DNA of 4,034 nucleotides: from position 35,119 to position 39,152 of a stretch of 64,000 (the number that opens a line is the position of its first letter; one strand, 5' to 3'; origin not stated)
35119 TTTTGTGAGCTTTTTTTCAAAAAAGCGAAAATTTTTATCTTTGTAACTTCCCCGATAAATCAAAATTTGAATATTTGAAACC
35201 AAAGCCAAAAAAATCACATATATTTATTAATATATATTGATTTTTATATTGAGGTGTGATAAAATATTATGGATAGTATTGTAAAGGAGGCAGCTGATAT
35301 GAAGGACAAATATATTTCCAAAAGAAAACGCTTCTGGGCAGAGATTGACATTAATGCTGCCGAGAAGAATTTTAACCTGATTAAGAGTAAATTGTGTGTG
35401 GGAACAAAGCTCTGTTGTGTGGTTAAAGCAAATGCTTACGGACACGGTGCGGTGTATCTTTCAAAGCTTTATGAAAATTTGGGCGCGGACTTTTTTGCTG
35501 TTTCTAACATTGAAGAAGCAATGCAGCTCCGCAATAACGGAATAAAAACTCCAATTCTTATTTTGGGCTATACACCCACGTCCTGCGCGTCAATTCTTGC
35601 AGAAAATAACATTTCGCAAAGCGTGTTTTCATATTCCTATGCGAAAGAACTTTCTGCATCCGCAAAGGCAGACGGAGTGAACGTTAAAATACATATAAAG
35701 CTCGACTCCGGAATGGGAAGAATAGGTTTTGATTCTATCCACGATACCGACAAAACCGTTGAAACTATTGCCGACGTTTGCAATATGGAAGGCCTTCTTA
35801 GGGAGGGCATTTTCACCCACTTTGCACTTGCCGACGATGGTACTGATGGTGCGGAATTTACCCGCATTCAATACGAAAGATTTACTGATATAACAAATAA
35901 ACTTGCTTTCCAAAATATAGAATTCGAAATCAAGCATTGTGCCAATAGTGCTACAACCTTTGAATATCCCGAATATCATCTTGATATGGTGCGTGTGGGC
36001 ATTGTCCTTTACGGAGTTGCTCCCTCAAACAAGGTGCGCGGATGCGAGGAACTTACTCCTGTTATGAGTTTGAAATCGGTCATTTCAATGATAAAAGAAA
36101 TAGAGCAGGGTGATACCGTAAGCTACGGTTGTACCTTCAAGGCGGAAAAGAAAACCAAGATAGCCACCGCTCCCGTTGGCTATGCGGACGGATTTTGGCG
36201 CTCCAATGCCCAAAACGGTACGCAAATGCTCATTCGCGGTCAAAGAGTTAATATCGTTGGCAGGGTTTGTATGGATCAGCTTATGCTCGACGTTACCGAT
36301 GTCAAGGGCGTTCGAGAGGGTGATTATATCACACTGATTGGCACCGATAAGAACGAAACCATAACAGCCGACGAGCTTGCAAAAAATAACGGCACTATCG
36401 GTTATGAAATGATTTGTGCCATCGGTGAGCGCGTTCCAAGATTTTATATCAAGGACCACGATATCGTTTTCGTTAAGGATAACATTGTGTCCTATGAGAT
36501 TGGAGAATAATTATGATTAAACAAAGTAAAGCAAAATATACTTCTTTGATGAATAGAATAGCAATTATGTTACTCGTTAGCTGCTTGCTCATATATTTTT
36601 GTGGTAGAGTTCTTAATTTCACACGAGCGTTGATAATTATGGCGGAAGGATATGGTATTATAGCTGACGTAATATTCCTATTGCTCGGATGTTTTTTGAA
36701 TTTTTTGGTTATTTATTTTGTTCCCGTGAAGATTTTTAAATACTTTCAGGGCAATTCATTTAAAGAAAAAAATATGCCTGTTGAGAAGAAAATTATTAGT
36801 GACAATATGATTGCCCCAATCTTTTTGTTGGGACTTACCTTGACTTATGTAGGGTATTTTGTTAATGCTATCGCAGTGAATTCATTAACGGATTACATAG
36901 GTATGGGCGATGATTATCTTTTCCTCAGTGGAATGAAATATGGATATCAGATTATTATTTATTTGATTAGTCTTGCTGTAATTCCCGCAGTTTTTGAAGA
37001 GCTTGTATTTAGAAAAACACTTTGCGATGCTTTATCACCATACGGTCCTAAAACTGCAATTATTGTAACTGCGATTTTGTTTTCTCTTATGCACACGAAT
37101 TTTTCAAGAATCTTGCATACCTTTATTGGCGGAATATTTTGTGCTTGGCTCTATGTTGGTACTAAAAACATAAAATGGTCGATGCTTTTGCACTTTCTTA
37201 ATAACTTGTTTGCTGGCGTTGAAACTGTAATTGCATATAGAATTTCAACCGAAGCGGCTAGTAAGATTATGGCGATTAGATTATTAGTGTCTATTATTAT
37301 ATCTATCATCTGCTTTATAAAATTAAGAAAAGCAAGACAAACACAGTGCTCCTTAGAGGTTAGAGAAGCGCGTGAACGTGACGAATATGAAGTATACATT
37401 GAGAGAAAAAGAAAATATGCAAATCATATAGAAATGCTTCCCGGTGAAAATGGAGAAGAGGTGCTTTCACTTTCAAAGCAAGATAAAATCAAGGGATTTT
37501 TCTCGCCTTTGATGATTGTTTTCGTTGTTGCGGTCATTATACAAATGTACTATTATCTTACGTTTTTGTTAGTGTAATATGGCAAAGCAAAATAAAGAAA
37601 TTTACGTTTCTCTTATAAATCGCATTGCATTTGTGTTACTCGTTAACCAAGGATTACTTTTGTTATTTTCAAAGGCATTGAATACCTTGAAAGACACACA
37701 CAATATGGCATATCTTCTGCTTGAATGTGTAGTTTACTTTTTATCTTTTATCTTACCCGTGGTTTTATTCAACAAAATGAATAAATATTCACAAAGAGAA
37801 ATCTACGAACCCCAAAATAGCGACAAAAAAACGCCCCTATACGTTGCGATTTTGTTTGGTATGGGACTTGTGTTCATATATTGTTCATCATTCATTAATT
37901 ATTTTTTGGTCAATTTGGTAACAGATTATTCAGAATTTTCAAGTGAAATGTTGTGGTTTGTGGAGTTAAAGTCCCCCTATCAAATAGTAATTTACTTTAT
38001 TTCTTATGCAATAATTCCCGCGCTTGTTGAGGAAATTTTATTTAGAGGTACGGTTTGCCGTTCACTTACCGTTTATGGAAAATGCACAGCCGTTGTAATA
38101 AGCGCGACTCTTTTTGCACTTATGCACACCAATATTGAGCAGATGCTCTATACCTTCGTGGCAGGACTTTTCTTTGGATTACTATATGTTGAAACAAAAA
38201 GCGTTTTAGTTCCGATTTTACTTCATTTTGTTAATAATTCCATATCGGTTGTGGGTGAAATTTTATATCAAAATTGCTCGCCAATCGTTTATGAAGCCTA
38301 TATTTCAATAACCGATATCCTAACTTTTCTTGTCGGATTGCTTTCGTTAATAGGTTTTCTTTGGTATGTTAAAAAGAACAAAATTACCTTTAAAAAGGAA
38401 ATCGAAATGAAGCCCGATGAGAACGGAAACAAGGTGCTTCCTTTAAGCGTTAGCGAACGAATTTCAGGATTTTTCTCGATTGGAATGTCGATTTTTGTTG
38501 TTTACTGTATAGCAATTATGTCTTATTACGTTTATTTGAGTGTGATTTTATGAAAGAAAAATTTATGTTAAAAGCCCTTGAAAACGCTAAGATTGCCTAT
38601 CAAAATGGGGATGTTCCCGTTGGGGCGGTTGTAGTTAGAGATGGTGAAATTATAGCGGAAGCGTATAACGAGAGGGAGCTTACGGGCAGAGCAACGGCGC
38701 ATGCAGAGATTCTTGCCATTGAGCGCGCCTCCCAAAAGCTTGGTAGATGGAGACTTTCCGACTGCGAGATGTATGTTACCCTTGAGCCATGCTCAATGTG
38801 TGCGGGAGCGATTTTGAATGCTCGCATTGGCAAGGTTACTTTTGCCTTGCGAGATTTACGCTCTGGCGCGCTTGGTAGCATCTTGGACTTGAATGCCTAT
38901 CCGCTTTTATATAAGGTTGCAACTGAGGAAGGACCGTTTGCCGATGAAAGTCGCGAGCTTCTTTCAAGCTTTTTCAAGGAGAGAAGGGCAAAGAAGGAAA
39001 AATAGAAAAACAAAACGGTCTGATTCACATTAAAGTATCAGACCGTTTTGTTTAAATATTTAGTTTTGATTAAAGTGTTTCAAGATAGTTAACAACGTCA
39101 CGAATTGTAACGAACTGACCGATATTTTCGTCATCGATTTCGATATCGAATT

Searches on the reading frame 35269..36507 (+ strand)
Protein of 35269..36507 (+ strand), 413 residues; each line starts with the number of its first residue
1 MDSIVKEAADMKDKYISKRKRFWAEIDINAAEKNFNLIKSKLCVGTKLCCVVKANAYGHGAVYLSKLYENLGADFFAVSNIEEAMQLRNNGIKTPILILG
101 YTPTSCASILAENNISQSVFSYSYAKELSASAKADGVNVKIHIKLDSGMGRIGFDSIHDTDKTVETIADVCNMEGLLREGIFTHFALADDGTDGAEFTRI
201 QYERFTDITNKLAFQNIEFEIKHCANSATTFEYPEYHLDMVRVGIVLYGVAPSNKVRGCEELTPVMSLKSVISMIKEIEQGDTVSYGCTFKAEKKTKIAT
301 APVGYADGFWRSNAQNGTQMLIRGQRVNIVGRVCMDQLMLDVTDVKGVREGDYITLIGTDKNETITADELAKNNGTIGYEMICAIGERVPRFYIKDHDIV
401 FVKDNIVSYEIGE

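Call 31: search_protein_families(library=pfam, proteins=[window:35269-36507:+], max_evalue=0.001)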
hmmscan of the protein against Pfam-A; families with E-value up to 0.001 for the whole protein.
window:35269-36507:+ (413 aa): 2 families
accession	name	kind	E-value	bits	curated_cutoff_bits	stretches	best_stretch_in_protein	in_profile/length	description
PF01168.26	Ala_racemase_N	-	7.4e-64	215.9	24.1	1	26-252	1-220/220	Alanine racemase, N-terminal domain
PF00842.27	Ala_racemase_C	-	5.5e-49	165.4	25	1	265-393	1-127/127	Alanine racemase, C-terminal domain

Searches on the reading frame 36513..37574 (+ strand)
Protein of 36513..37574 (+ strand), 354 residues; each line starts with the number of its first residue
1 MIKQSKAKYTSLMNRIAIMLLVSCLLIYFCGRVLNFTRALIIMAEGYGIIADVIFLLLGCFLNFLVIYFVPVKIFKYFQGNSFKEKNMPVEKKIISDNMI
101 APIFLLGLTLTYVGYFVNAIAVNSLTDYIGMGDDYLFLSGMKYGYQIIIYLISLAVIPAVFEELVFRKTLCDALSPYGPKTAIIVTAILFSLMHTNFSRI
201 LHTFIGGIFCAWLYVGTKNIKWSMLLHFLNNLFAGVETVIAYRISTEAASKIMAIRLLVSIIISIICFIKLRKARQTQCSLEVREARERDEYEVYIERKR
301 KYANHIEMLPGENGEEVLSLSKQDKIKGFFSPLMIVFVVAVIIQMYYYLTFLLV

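Call 31: search_protein_families(library=pfam, proteins=[window:36513-37574:+], max_evalue=0.001)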
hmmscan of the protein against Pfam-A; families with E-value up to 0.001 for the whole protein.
window:36513-37574:+ (354 aa): 1 family
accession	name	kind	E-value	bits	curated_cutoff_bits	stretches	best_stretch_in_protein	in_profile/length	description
PF02517.21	Rce1-like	-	1.5e-19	70.5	22.4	1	147-233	4-93/93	Type II CAAX prenyl endopeptidase Rce1-like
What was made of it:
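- Two tandem Rce1-like CPBP genes lie in the window at 36513-38553 (call 31).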

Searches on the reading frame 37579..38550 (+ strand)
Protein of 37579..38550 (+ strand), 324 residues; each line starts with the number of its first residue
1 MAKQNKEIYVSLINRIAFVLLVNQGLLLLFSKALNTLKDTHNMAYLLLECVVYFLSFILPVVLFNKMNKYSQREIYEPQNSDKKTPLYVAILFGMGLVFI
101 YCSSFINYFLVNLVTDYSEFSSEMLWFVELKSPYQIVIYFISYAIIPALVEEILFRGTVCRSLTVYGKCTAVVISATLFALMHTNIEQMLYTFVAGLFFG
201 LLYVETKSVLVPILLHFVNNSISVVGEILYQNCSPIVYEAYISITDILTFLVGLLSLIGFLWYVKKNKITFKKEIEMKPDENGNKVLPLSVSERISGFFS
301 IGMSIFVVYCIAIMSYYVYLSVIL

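Call 31: search_protein_families(library=pfam, proteins=[window:37579-38550:+], max_evalue=0.001)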
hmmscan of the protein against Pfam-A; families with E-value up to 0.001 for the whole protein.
window:37579-38550:+ (324 aa): 1 family
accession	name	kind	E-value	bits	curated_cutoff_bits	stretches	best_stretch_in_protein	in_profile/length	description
PF02517.21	Rce1-like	-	4.3e-22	78.7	22.4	1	136-221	4-92/93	Type II CAAX prenyl endopeptidase Rce1-like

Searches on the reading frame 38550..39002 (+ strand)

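Call 31: search_protein_families(library=pfam, proteins=[window:38550-39002:+], max_evalue=0.001)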
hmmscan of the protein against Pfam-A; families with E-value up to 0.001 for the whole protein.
window:38550-39002:+ (151 aa): 3 families
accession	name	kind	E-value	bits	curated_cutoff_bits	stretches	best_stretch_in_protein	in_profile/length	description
PF14437.12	MafB19-deam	-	3.4e-40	137.7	27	1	2-146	3-142/142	MafB19-like deaminase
PF00383.29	dCMP_cyt_deam_1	-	1.6e-30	105.4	25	1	2-99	4-101/102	Cytidine and deoxycytidylate deaminase zinc-binding region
PF14439.12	Bd3614-deam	-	1.1e-07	32.3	38.5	1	24-92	11-78/113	Bd3614-like deaminase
